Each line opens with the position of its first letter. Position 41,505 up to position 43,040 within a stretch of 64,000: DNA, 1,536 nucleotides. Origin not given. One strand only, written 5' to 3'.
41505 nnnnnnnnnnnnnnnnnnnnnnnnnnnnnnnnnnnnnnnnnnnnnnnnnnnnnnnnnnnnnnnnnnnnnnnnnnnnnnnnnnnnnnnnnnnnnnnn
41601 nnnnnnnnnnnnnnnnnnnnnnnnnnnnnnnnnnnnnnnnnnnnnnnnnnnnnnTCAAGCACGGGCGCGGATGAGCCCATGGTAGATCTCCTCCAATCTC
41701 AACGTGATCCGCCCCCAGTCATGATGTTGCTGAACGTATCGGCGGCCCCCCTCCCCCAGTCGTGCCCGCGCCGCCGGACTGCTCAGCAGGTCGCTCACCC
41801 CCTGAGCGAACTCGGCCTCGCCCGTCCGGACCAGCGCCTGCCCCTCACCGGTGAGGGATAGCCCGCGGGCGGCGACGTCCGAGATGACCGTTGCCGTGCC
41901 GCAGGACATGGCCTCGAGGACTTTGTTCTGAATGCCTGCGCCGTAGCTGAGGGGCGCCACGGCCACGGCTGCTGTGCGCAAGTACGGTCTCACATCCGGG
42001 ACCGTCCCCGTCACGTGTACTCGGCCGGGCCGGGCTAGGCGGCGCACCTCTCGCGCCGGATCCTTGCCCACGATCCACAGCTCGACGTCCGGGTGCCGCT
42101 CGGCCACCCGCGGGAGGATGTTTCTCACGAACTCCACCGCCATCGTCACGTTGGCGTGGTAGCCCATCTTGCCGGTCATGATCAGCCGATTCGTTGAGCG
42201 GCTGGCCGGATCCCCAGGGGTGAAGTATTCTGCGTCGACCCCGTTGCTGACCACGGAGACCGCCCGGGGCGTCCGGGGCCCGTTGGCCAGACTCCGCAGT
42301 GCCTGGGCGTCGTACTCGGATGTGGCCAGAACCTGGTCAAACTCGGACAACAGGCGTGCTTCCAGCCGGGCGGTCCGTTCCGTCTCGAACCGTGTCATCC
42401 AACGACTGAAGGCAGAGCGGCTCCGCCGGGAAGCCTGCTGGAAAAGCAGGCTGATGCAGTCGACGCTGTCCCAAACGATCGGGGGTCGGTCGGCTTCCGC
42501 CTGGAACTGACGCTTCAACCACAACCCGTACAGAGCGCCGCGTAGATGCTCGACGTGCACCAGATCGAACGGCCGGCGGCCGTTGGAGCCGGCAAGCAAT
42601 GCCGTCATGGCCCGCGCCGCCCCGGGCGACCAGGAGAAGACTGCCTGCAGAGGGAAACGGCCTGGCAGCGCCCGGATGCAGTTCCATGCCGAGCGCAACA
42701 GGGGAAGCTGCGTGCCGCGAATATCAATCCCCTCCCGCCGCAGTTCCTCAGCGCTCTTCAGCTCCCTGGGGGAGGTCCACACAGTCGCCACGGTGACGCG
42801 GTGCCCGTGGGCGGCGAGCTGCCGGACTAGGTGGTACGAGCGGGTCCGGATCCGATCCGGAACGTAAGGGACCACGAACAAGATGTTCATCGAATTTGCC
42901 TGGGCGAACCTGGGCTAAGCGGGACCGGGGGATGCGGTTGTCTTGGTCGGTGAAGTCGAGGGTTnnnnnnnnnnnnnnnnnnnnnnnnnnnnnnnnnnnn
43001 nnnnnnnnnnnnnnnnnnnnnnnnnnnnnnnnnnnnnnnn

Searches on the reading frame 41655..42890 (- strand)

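Call 5: search_protein_families(library=pfam, proteins=[window:41655-42890:-], max_evalue=0.01)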
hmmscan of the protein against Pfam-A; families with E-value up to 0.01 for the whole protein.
window:41655-42890:- (411 aa): 7 families
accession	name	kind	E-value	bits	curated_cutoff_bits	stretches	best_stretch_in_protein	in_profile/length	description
PF13692.12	Glyco_trans_1_4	-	8.1e-26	91.4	27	1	234-370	2-141/142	Glycosyl transferases group 1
PF13439.12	Glyco_transf_4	-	5.5e-13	49.7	28.5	1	18-221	8-169/170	Glycosyltransferase Family 4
PF00534.26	Glycos_transf_1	-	2.8e-12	46.9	26.4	1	234-384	16-171/172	Glycosyl transferases group 1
PF13579.12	Glyco_trans_4_4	-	2.7e-11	44.5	29.7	1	15-216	4-157/158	Glycosyl transferase 4-like domain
PF13524.12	Glyco_trans_1_2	-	4.5e-09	36.8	25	1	258-395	5-138/144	Glycosyl transferase-like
PF20706.3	GT4-conflict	-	0.0013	18.3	26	0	169-286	132-249/385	Family 4 Glycosyltransferase in conflict systems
PF03466.25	LysR_substrate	-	0.0099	15.7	28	0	248-286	14-52/209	LysR substrate binding domain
